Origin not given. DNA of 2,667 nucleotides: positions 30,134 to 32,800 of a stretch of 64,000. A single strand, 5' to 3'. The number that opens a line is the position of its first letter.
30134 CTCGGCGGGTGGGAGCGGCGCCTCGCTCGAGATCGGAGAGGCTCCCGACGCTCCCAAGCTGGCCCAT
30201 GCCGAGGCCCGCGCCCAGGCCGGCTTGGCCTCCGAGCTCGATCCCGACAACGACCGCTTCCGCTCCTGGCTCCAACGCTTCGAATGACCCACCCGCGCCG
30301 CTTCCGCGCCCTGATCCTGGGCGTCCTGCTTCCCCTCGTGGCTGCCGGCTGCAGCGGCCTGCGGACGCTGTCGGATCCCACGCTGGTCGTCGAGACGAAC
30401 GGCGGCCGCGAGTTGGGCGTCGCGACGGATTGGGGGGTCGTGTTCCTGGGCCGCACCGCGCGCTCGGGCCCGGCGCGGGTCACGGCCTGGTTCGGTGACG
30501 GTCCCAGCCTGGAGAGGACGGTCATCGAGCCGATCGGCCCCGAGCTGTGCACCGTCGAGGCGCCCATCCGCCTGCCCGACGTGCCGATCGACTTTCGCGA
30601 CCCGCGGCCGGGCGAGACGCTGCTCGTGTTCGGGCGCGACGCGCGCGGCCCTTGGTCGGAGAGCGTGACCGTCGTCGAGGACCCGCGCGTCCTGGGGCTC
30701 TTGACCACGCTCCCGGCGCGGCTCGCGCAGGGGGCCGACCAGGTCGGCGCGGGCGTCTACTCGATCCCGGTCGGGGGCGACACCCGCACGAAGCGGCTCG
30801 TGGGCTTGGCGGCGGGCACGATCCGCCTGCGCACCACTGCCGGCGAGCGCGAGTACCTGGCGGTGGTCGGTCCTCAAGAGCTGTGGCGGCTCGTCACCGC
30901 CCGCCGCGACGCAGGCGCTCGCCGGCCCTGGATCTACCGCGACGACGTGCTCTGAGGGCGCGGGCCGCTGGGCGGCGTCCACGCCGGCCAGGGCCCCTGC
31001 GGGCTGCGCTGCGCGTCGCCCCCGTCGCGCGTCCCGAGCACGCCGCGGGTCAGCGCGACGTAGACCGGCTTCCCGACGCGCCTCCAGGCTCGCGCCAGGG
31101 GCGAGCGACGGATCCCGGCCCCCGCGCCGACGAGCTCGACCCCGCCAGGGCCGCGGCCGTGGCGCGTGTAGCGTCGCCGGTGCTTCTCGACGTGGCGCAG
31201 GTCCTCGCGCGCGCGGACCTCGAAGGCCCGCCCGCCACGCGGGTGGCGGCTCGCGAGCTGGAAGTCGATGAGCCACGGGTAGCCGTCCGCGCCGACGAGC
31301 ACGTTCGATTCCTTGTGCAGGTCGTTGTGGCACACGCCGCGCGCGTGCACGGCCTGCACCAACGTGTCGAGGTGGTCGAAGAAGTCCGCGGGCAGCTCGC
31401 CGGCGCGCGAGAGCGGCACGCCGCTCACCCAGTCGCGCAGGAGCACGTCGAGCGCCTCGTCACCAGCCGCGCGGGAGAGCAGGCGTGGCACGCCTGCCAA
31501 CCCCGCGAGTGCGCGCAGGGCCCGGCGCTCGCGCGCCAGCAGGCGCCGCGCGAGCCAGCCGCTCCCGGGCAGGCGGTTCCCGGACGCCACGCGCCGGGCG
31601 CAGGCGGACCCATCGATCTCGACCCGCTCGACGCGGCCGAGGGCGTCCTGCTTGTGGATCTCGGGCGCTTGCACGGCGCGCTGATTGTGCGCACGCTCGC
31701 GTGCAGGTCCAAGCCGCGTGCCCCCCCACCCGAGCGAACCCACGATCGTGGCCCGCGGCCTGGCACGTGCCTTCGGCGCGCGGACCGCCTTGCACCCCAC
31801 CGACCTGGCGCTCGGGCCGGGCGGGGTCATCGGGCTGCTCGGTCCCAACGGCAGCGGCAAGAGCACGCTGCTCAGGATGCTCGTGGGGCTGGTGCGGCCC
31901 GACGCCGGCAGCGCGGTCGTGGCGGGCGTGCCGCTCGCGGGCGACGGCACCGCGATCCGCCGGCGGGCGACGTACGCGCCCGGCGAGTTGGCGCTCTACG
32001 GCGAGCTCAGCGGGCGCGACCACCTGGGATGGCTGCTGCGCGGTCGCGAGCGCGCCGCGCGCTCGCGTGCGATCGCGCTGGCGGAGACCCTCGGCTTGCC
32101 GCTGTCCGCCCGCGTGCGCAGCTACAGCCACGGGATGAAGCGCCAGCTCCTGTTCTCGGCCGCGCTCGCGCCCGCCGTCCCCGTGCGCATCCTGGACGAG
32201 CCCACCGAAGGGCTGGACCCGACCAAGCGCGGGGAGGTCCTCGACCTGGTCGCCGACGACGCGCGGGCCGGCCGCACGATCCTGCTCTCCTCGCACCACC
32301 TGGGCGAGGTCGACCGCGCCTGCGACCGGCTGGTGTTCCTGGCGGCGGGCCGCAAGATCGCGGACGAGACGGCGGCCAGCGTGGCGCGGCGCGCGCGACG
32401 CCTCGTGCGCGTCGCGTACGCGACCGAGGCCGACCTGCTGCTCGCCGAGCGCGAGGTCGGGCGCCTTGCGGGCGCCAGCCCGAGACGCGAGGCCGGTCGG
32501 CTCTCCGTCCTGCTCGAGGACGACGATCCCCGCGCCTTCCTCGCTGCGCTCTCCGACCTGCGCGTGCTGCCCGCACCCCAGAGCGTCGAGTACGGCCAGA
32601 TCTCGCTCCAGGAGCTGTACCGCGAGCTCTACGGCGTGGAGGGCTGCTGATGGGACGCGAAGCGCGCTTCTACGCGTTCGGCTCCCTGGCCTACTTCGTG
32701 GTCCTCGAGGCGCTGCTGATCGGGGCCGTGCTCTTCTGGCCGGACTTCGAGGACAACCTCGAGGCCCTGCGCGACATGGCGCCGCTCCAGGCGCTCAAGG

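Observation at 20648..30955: Candidate secreted protease module: two tandem all-CarboxypepD_reg giants divergent from a coupled pair of DUF1570 gluzincin-like proteins plus a lipoprotein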

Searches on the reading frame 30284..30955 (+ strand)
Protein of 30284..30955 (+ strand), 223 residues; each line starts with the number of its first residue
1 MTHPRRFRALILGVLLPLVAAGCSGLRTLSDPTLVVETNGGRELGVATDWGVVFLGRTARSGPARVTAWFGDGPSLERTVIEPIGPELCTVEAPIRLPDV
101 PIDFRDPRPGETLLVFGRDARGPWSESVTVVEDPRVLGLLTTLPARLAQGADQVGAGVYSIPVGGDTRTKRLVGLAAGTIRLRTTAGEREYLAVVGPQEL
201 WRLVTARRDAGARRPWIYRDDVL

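Call 8: search_protein_families(library=pfam, proteins=[window:30284-30955:+], max_evalue=0.01)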
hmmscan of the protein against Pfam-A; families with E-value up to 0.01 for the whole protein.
window:30284-30955:+ (223 aa): 0 families

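Call 9: search_protein_families(library=pfam, proteins=[window:30284-30955:+], max_evalue=10)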
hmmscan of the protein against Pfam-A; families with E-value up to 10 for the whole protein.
window:30284-30955:+ (223 aa): 0 families

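Call 10: search_protein_families(library=ncbifam, proteins=[window:30284-30955:+], max_evalue=1)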
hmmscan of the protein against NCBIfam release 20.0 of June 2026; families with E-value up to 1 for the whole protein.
window:30284-30955:+ (223 aa): 0 families

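Call 46: search_solved_structures(query=A3, max_evalue=10, show_alignments=3)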
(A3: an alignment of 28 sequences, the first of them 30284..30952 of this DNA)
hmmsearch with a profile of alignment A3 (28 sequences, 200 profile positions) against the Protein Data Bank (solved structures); distinct sequences matched with E-value up to 10: 4.
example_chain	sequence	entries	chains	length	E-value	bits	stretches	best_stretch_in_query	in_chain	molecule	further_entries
4cyd_A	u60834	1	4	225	1.1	11.8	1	126-178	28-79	PROBABLE TRANSCRIPTION REGULATOR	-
4byy_A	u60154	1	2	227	1.2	11.8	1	126-178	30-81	TRANSCRIPTIONAL REGULATOR, CRP/FNR FAMILY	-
3r6s_A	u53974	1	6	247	1.4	11.5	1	126-178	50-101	transcription regulator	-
2xzr_A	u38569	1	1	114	1.5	11.5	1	124-175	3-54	IMMUNOGLOBULIN-BINDING PROTEIN EIBD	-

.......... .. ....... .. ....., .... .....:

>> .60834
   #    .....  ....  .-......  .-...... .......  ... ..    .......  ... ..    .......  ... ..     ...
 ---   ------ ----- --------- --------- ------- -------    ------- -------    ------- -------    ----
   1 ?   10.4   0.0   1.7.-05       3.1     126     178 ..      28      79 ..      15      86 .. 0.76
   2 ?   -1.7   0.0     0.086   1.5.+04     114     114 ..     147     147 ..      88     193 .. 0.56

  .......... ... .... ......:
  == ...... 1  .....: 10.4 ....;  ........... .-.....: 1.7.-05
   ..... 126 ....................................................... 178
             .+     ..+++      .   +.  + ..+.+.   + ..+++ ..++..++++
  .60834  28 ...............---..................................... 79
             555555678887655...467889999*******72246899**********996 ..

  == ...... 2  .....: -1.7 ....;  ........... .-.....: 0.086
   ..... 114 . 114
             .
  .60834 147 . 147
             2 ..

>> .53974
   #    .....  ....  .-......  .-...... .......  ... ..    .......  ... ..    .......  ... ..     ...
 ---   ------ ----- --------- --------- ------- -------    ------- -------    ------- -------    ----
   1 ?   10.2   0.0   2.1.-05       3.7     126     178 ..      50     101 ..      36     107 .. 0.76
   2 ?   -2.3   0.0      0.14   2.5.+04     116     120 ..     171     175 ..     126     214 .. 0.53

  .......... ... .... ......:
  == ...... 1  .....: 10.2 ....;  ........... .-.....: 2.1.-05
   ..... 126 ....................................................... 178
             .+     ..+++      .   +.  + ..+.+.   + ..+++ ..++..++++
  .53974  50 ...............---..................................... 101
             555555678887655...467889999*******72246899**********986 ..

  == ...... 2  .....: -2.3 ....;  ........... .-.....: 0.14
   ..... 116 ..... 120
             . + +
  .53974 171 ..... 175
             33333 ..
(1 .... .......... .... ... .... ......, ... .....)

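Call 54: search_protein_families(library=pfam, alignment_id=A3, max_evalue=10)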
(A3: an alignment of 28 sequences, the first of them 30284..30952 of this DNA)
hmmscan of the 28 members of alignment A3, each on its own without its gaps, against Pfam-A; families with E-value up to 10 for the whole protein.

A. member 1, window:30284-30952:+ (223 aa): 0 families

B. families by the number of members that match (of 28 scanned): 3 families
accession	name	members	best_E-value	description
PF07930.17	DAP_B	1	0.075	D-aminopeptidase, domain B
PF00863.25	Peptidase_C4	1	0.23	Peptidase family C4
PF18454.7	Mtd_N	1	0.35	Major tropism determinant N-terminal domain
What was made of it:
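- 30284..30955 (+): C: 223-aa lipoprotein with no detectable family. Its start overlaps the stop of B (ATGA). It is the most constant partner of A. No Pfam hit (call 54) and no PDB sequence match (call 46).
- Tried and rejected: Pfam on 28 C orthologues at E<=10 gave only three single-member chance hits (call 54).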

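Call 92: list_cluster_members(proteins=[P0001, window:30284-30952:+, window:23688-26723:-, window:28551-30284:+])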
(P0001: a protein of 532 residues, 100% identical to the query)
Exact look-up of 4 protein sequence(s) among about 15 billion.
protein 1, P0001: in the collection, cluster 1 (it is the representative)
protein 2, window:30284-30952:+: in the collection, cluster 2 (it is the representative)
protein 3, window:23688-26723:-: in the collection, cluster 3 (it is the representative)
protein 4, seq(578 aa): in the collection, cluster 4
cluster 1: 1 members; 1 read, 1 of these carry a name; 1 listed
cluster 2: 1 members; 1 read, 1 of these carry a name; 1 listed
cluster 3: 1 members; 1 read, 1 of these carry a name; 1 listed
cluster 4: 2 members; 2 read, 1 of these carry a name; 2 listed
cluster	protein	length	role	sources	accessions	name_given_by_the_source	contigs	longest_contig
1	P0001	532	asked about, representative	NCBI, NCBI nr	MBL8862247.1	MAG: hypothetical protein JNK02_09570 [Planctomycetes bacterium] | hypothetical protein [Planctomycetota bacterium]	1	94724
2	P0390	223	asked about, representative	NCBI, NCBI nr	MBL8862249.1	MAG: hypothetical protein JNK02_09580 [Planctomycetes bacterium] | hypothetical protein [Planctomycetota bacterium]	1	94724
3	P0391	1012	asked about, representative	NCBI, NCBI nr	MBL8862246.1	MAG: carboxypeptidase regulatory-like domain-containing protein [Planctomycetes bacterium] | carboxypeptidase regulatory-like domain-containing protein [Planctomycetota bacterium]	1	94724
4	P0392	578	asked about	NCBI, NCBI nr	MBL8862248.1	MAG: hypothetical protein JNK02_09575 [Planctomycetes bacterium] | hypothetical protein [Planctomycetota bacterium]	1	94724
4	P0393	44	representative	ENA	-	-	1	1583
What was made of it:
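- Checked: NCBI annotates A, B, C and G2 with exactly these sequences (call 92).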

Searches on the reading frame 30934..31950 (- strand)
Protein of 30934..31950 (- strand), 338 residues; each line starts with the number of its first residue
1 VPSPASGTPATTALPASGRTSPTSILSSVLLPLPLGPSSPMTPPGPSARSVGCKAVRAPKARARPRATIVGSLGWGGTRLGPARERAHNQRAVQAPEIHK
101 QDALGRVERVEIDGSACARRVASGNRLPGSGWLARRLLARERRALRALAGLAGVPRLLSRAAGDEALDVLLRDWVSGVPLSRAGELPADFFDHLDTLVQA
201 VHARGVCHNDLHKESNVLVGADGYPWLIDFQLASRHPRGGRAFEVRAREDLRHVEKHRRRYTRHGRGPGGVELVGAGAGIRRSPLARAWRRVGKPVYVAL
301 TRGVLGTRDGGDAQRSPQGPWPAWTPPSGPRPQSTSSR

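Call 64: search_protein_families(library=ncbifam, proteins=[window:30934-31950:-], max_evalue=0.001)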
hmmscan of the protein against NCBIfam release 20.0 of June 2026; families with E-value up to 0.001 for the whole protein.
window:30934-31950:- (338 aa): 6 families
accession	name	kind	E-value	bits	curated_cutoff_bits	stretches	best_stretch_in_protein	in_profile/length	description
NF006620.0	PRK09188.1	equivalog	5.3e-36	124.4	490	1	101-310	28-231/365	serine/threonine protein kinase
NF008910.0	PRK12274.1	equivalog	4.8e-30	104.7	372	1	93-309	5-211/219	serine/threonine protein kinase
NF038151.1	lanthi_synth_III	equivalog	2.9e-10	39.2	575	1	191-236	342-386/833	class III lanthionine synthetase LanKC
NF038150.1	lanthi_synth_IV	equivalog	1.8e-09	36.5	650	1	134-238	235-350/851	class IV lanthionine synthetase LanL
NF002475.0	PRK01723.1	equivalog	2.1e-05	23.7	142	1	185-234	143-191/241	3-deoxy-D-manno-octulosonic acid kinase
TIGR03724.2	arch_bud32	equivalog_domain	0.00074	19.1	125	0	173-235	73-133/193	KEOPS complex kinase/ATPase Bud32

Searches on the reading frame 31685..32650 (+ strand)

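Call 64: search_protein_families(library=ncbifam, proteins=[window:31685-32650:+], max_evalue=0.001)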
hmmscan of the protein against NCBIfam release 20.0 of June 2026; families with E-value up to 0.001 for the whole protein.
window:31685-32650:+ (321 aa): 177 families (the best 25 are shown)
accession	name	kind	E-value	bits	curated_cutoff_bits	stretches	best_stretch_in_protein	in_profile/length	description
TIGR01188.1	drrA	subfamily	2.1e-43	148.7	312.45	1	29-239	2-217/302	daunorubicin resistance ABC transporter, ATP-binding protein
NF033858.1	ABC2_perm_RbbA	equivalog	1.4e-33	115.9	1050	1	15-236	261-487/909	ribosome-associated ATPase/putative transporter RbbA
NF010060.0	PRK13537.1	equivalog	4.5e-33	114.4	521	1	19-232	14-232/314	nodulation factor ABC transporter ATP-binding protein NodI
NF010059.0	PRK13536.1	equivalog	6e-32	110.7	549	1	23-229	46-257/342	nodulation factor ABC transporter ATP-binding protein NodI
TIGR03522.1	GldA_ABC_ATP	equivalog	1.8e-31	109.7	402.6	1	22-251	4-238/301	gliding motility-associated ABC transporter ATP-binding subunit GldA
TIGR01288.1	nodI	equivalog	3e-30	105.3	424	1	24-230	8-219/303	nodulation factor ABC transporter ATP-binding protein NodI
TIGR03740.1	galliderm_ABC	subfamily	3e-26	92.5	309.75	1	24-224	4-202/223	lantibiotic protection ABC transporter ATP-binding subunit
TIGR03864.1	PQQ_ABC_ATP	hypoth_equivalog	1.3e-25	90.3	302.25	1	22-237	3-223/236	ABC transporter, ATP-binding subunit, PQQ-dependent alcohol dehydrogenase system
NF007082.0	PRK09536.1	equivalog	2.2e-25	89.6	537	1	20-227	3-220/402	corrinoid ABC transporter ATPase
TIGR04521.1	ECF_ATPase_2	equivalog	5.2e-25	88.1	330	2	122-244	117-243/279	energy-coupling factor transporter ATPase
NF047565.1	PSM_export_PmtA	equivalog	1.4e-24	86.8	350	1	41-236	22-218/282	phenol-soluble modulin export ABC transporter ATP-binding protein PmtA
NF053840.1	MnTportMntADein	equivalog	4.6e-24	85.3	400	1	24-233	5-219/240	manganese ABC transporter ATP-binding protein MntA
TIGR04406.1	LPS_export_lptB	equivalog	2.7e-23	82.5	240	1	21-236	2-225/239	LPS export ABC transporter ATP-binding protein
TIGR03873.1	F420-0_ABC_ATP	hypoth_equivalog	4e-23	82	372.4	2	27-95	8-74/256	putative F420-0 ABC transporter ATP-binding protein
TIGR03375.1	type_I_sec_LssB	subfamily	2.2e-22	79.1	693.1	1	33-235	480-690/696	type I secretion system permease/ATPase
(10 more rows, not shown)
